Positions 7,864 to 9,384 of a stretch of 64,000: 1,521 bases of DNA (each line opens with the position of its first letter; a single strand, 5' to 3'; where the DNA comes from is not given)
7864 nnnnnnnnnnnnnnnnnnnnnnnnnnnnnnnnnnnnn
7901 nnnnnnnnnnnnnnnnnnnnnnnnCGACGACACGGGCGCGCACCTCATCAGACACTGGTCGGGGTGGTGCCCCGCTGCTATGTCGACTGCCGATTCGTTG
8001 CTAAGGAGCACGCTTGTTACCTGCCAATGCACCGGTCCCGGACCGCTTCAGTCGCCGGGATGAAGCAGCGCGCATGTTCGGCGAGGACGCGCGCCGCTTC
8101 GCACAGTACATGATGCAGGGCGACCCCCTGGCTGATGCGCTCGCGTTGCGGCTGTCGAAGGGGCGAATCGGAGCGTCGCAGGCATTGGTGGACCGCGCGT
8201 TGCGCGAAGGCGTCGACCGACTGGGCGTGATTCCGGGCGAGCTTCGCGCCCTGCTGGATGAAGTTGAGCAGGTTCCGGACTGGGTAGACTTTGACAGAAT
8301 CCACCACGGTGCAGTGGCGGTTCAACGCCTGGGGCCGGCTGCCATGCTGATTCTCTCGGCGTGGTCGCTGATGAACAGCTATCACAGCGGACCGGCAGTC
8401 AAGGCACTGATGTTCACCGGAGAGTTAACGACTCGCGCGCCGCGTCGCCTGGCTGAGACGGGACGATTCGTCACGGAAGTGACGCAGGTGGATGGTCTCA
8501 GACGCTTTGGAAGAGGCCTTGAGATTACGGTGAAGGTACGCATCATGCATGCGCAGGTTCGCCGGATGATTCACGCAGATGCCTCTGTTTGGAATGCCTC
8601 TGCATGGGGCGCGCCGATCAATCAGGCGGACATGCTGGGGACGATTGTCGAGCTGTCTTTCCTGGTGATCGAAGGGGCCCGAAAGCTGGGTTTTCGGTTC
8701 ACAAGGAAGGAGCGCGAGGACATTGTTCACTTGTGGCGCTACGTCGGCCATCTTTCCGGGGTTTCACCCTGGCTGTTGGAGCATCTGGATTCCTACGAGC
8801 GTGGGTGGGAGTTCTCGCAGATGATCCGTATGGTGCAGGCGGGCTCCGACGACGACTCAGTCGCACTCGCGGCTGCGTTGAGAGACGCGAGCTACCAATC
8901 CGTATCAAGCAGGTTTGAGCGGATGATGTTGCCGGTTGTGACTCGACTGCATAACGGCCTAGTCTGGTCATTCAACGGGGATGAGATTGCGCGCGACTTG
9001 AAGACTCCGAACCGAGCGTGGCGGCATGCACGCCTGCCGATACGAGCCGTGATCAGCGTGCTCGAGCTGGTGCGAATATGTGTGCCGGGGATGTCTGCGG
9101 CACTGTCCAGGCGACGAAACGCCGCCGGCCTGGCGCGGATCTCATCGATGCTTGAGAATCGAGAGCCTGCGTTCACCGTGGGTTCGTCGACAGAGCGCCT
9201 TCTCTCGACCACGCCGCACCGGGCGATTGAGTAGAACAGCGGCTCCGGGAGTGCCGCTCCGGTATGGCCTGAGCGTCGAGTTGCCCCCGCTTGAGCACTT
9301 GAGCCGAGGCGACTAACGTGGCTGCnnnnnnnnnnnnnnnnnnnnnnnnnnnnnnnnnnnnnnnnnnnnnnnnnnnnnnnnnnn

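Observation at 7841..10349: DUF2236 gene plus orphan Dam-like methyltransferase bracketed by direct copies of the element: possible mobilised cassette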

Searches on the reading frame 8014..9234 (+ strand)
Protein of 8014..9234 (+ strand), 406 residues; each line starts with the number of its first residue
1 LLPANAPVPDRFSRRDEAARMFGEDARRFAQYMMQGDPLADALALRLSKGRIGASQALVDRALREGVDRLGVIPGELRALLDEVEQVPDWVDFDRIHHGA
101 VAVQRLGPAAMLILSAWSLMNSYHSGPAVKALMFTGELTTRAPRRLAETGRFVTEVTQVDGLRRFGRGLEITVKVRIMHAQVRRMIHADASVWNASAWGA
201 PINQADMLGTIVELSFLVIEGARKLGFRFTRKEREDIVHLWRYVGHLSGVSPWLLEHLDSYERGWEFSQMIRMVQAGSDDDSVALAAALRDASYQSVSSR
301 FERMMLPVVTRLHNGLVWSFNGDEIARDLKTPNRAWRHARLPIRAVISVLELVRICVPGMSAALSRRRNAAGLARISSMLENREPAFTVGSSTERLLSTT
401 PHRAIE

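Call 8: search_protein_families(library=pfam, proteins=[window:8014-9234:+])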
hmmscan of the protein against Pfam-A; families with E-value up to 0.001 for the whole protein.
window:8014-9234:+ (406 aa): 1 family
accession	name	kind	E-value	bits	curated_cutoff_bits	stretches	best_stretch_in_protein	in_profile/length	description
PF09995.15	MPAB_Lcp_cat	-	2.4e-18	67.5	23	1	110-347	9-226/231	ER-bound oxygenase mpaB/B'/Rubber oxygenase, catalytic domain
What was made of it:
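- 8014..9234 (+): MpaB/Lcp-family (DUF2236) putative oxygenase, 406 aa. TTG start preceded by an AAGGAG ribosome-binding site. Pfam PF09995, E 2.4e-18 (call 8).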

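Call 17: find_homologous_proteins(query=window:8014-9234:+)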
Query window:8014-9234:+ (406 aa): 314 proteins with E <= 0.001 among 8000 candidates; the best 120 are listed.
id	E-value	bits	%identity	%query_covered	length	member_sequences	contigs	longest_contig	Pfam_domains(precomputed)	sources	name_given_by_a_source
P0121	6.4e-265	896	100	100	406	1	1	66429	PF09995.16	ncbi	-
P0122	8.5e-117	409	53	93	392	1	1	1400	PF09995.16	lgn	-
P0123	2.4e-116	407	54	93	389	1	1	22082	PF09995.16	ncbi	-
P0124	3.2e-116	407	53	93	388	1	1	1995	PF09995.16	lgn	-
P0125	4.5e-116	406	51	94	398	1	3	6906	PF09995.16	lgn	-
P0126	8.5e-116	405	51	94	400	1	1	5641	PF09995.16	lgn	-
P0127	2.2e-115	404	50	94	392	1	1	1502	PF09995.16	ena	-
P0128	3.0e-113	397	51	96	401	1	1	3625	PF09995.16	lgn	-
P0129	2.9e-112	394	53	92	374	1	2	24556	PF09995.16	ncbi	-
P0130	1.3e-111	391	48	98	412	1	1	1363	PF09995.16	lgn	-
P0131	3.0e-111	390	52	93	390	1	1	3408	PF09995.16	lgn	-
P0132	1.3e-109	385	51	93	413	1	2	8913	PF09995.16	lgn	-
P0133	3.6e-109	383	51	94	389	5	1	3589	PF09995.16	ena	-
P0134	5.7e-109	383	49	93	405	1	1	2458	PF09995.16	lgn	-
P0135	9.4e-109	382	50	93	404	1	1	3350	PF09995.16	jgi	jgi:hypothetical protein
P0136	1.5e-108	381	49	94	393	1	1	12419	PF09995.16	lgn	-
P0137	2.8e-108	381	49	97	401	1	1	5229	PF09995.16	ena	-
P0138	2.5e-107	377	50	93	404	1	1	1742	PF09995.16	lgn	-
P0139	3.6e-107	377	50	93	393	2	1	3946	PF09995.16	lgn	-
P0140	4.9e-107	376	52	89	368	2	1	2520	PF09995.16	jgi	jgi:hypothetical protein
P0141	3.7e-106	374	49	94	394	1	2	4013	PF09995.16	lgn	-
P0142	1.3e-105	372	48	95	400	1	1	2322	PF09995.16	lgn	-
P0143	1.4e-105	372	48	94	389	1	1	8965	PF09995.16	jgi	jgi:hypothetical protein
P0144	1.8e-105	371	51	93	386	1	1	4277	PF09995.16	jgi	jgi:hypothetical protein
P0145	2.1e-105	371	49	94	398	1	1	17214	PF09995.16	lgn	-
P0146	5.0e-105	370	48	95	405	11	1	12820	PF09995.16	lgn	-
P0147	1.2e-104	369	47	93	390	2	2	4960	PF09995.16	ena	-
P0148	1.5e-104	368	49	95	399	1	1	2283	PF09995.16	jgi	-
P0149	6.5e-104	366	51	89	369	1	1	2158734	PF09995.16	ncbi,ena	-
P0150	1.3e-103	365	49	93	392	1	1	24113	PF09995.16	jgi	jgi:hypothetical protein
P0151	1.3e-103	365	47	93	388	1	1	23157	PF09995.16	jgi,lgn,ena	-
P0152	1.8e-102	361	48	95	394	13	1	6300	PF09995.16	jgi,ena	-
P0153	2.4e-102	361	47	93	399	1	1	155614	PF09995.16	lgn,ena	-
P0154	3.1e-102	361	50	93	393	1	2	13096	PF09995.16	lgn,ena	-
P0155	3.4e-102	361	46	94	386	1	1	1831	PF09995.16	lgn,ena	-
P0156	3.9e-102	360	47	95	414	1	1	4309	PF09995.16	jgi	jgi:hypothetical protein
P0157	9.0e-102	359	50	87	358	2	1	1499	PF09995.16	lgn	-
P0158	1.4e-101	358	47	94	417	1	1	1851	PF09995.16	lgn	-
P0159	6.1e-101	356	48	93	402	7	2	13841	PF09995.16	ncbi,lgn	ncbi:MAG: oxygenase MpaB family protein [Sandaracinaceae bacterium]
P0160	7.1e-101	356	49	93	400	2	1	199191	PF09995.16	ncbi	ncbi:MAG: oxygenase MpaB family protein [Sandaracinus sp.]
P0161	8.0e-101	356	48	94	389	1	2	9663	PF09995.16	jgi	-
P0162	1.0e-100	356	47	94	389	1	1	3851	PF09995.16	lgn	-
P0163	1.5e-100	355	48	93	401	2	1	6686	PF09995.16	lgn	-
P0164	1.6e-100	355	47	94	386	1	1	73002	PF09995.16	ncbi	-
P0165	2.3e-100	354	46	93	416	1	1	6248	PF09995.16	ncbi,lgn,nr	ncbi:MAG: DUF2236 domain-containing protein [Myxococcota bacterium]|nr:DUF2236 domain-containing pro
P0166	4.3e-100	354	48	94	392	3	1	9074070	PF09995.16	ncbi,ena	-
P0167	8.0e-100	353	48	94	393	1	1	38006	PF09995.16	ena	-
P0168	8.6e-100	353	47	94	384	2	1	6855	PF09995.16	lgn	-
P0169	9.0e-100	353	45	96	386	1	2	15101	PF09995.16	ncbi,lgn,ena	ncbi:MAG: oxygenase MpaB family protein [Polyangiales bacterium]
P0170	1.1e-99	352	48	89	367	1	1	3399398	PF09995.16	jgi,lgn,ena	-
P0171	1.3e-99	352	47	93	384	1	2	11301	PF09995.16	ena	-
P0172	1.5e-99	352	48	93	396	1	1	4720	PF09995.16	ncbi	-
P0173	2.0e-99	351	45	95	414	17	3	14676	PF09995.16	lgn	-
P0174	4.9e-99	350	48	89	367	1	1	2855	PF09995.16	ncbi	-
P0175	8.2e-99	349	47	93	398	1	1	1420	PF09995.16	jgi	jgi:hypothetical protein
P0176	4.0e-98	347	50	82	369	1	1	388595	PF09995.16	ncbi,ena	-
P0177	7.7e-98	346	46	95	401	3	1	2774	PF09995.16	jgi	jgi:hypothetical protein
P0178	9.2e-98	346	46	94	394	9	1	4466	PF09995.16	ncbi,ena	-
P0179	1.7e-97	345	45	93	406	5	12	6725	PF09995.16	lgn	-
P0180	1.9e-97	345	50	86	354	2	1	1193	PF09995.16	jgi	jgi:hypothetical protein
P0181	2.6e-97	344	45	93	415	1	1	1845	PF09995.16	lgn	-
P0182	6.1e-97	343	47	93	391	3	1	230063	PF09995.16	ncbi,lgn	-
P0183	6.7e-97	343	45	93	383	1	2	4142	PF09995.16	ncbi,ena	-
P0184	1.0e-96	343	47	93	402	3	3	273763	PF09995.16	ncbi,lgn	-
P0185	1.8e-96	342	48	91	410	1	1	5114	PF09995.16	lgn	-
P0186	4.4e-96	340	45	93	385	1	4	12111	PF09995.16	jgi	jgi:hypothetical protein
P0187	7.0e-96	340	47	93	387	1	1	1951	PF09995.16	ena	-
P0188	7.2e-96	340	45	94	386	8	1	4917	PF09995.16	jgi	jgi:hypothetical protein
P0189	1.8e-95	338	45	96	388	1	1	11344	PF09995.16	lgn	-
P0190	5.1e-95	337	48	88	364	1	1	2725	PF09995.16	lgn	-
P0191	6.5e-95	337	45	93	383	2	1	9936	PF09995.16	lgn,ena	-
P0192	8.8e-95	336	46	93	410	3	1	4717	PF09995.16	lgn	-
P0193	1.5e-94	335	48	93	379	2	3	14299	PF09995.16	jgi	-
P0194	3.2e-94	334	46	93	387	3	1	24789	PF09995.16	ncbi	-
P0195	4.4e-94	334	45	94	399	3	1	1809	PF09995.16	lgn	-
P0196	7.3e-94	333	47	93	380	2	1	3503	PF09995.16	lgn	-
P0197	4.0e-93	331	43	94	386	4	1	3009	PF09995.16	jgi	jgi:hypothetical protein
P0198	4.3e-93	331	49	88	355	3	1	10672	PF09995.16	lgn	-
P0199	8.0e-93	330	44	94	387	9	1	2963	PF09995.16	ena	-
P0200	1.5e-92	329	45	95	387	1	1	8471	PF09995.16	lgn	-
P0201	1.8e-92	329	46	93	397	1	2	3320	PF09995.16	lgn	-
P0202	2.0e-92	328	44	94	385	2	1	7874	PF09995.16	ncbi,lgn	-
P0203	3.4e-92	328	44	93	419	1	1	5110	PF09995.16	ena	-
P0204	4.4e-92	327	46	93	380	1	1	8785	PF09995.16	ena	-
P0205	5.4e-92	327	45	95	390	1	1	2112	PF09995.16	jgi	jgi:hypothetical protein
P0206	1.2e-91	326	46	86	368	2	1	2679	PF09995.16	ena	-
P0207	1.3e-91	326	44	95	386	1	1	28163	PF09995.16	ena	-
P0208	1.9e-91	325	48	93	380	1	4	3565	PF09995.16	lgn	-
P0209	1.2e-89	319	46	93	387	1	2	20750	PF09995.16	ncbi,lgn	-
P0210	4.8e-89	317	46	93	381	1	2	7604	PF09995.16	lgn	-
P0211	1.1e-88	316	46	93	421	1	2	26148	PF09995.16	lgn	-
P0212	5.6e-88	314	43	96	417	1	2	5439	PF09995.16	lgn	-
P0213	8.6e-88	313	45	93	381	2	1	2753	PF09995.16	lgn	-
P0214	1.3e-87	313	44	87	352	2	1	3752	PF09995.16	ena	-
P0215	1.3e-87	312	42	94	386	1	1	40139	PF09995.16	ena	-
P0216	1.7e-87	312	46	94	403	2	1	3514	PF09995.16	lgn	-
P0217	1.3e-86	309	48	82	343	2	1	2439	PF09995.16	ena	-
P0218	1.9e-86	309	48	78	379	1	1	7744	PF09995.16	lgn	-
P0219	3.1e-86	308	52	72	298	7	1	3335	PF09995.16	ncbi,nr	ncbi:MAG TPA: oxygenase MpaB family protein, partial [Polyangiaceae bacterium LLY-WYZ-15_(1-7)]|nr:o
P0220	1.5e-85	306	45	87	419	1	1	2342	PF09995.16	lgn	-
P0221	1.8e-83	299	53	70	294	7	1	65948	PF09995.16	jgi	jgi:hypothetical protein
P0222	2.4e-83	298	41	94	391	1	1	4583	PF09995.16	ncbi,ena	-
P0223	8.7e-83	297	42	89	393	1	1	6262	PF09995.16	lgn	-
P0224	4.6e-82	294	42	94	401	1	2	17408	PF09995.16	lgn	-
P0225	7.4e-82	294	44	87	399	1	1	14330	PF09995.16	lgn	-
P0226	8.2e-81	290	42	94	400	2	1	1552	PF09995.16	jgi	-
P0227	1.4e-80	289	44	89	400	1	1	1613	PF09995.16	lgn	-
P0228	1.5e-80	289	43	94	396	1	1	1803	PF09995.16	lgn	-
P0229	1.7e-80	289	43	90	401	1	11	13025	PF09995.16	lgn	-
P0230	3.6e-80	288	40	95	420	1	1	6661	PF09995.16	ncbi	-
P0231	7.7e-80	287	41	95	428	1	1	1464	PF09995.16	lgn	-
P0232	1.0e-79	286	43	87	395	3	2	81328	PF09995.16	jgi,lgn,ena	-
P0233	4.9e-79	284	41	94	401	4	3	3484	PF09995.16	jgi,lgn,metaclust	metaclust:\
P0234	7.7e-79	284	44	81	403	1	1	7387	PF09995.16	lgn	-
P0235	1.7e-78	282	41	95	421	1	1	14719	PF09995.16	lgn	-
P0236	3.3e-78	282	40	94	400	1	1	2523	PF09995.16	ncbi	-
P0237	3.7e-78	281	42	87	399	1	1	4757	PF09995.16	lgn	-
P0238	5.2e-78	281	43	88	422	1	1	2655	PF09995.16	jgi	jgi:hypothetical protein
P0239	5.1e-76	274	41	95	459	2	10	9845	PF09995.16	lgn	-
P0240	7.2e-76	274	40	95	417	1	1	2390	PF09995.16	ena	-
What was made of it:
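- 8014..9234 (+): Nearest homologues are 48-54% identical, and all named ones are Myxococcota (call 17).
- DUF2236's named relatives are Sandaracinaceae, Polyangiales and Myxococcota (call 17).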

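Call 18: find_encoding_contigs(protein=P0123, flank=8000, max_places=3)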
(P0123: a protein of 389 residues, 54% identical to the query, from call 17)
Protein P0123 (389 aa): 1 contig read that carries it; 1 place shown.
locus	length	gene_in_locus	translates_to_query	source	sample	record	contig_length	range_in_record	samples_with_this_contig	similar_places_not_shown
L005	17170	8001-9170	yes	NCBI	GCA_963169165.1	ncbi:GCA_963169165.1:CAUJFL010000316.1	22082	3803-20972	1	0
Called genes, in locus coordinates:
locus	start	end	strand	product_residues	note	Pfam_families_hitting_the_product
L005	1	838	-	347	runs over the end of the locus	PF00348:polyprenyl_synt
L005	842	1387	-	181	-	PF12802:MarR_2 (weak)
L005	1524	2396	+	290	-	PF00487:FA_desaturase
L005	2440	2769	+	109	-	PF00085:Thioredoxin, PF13098:Thioredoxin_2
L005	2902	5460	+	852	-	PF00069:Pkinase, PF07714:PK_Tyr_Ser-Thr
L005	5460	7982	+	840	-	-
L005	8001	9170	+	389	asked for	PF09995:MPAB_Lcp_cat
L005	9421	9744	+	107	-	-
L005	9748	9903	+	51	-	-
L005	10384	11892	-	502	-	PF01266:DAO (faint), PF01946:Thi4 (faint), PF07992:Pyr_redox_2 (weak), PF13450:NAD_binding_8, PF13738:Pyr_redox_3, PF00743:FMO-like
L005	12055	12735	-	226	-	PF01327:Pep_deformylase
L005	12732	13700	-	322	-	-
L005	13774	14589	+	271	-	-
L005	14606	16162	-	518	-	PF04185:Phosphoesterase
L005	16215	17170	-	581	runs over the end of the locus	PF02776:TPP_enzyme_N, PF00205:TPP_enzyme_M, PF02775:TPP_enzyme_C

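Call 19: find_encoding_contigs(protein=P0129, flank=8000, max_places=3)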
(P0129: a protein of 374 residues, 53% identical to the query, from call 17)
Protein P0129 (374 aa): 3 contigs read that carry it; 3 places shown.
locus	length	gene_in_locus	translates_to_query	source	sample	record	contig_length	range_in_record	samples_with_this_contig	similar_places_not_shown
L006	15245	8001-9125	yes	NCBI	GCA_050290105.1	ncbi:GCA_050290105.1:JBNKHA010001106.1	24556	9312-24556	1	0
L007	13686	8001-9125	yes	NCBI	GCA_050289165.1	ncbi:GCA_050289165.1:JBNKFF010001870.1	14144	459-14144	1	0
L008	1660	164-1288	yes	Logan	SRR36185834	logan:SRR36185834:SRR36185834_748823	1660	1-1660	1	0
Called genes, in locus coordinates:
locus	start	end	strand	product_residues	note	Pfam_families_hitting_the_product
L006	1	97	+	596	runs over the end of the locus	PF07719:TPR_2 (faint)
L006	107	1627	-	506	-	-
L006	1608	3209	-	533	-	PF00069:Pkinase, PF07714:PK_Tyr_Ser-Thr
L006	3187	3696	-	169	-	PF13826:Monooxy_af470-like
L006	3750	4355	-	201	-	PF00440:TetR_N, PF13305:TetR_C_33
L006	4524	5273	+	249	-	PF00561:Abhydrolase_1, PF12146:Hydrolase_4, PF12697:Abhydrolase_6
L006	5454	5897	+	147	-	-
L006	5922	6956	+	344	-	-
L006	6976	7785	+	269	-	PF00149:Metallophos, PF06874:FBPase_2 (weak)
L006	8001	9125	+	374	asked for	PF09995:MPAB_Lcp_cat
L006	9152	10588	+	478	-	PF01336:tRNA_anti-codon, PF00152:tRNA-synt_2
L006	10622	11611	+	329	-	PF01544:CorA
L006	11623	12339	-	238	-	PF00462:Glutaredoxin, PF02798:GST_N (weak), PF13417:GST_N_3, PF13409:GST_N_2, PF14497:GST_C_3 (weak), PF00043:GST_C (weak)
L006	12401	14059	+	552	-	PF21850:DUF6909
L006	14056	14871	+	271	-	PF04072:LCM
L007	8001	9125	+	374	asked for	PF09995:MPAB_Lcp_cat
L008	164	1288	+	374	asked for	PF09995:MPAB_Lcp_cat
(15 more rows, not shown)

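Call 20: find_encoding_contigs(protein=P0160, flank=8000, max_places=3)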
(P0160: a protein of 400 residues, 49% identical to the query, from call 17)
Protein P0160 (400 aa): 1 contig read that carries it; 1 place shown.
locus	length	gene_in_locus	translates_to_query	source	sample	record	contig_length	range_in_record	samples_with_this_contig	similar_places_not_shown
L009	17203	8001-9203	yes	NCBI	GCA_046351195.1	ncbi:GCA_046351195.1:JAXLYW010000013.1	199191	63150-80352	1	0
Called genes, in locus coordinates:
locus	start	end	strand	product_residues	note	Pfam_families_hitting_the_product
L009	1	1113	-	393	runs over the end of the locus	PF13527:Acetyltransf_9, PF17668:Acetyltransf_17, PF13530:SCP2_2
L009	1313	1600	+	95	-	-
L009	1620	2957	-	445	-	-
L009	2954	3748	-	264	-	PF00440:TetR_N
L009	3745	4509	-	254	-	PF02463:SMC_N (faint), PF00005:ABC_tran, PF13401:AAA_22 (faint), PF13304:AAA_21 (faint)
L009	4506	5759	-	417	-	PF12704:MacB_PCD, PF02687:FtsX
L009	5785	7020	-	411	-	PF12704:MacB_PCD, PF02687:FtsX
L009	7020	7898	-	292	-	PF17131:TP_0789-like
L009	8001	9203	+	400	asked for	PF09995:MPAB_Lcp_cat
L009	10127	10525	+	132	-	-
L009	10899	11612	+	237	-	PF21813:DUF6882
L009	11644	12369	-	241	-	-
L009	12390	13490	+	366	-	PF01008:IF-2B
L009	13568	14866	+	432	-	PF16697:Yop-YscD_cpl, PF00498:FHA, PF00158:Sigma54_activat, PF14532:Sigma54_activ_2, PF07728:AAA_5, PF25601:AAA_lid_14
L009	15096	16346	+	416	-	PF00481:PP2C, PF13672:PP2C_2, PF07228:SpoIIE (weak), PF00027:cNMP_binding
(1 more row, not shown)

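Call 32: search_protein_families(library=ncbifam, proteins=[window:8014-9234:+])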
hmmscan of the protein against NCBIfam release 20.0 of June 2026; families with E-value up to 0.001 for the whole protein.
window:8014-9234:+ (406 aa): 0 families

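Call 33: search_protein_families(library=padloc, proteins=[window:8014-9234:+], max_evalue=0.01)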
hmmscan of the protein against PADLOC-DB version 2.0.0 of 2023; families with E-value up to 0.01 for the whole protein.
window:8014-9234:+ (406 aa): 0 families
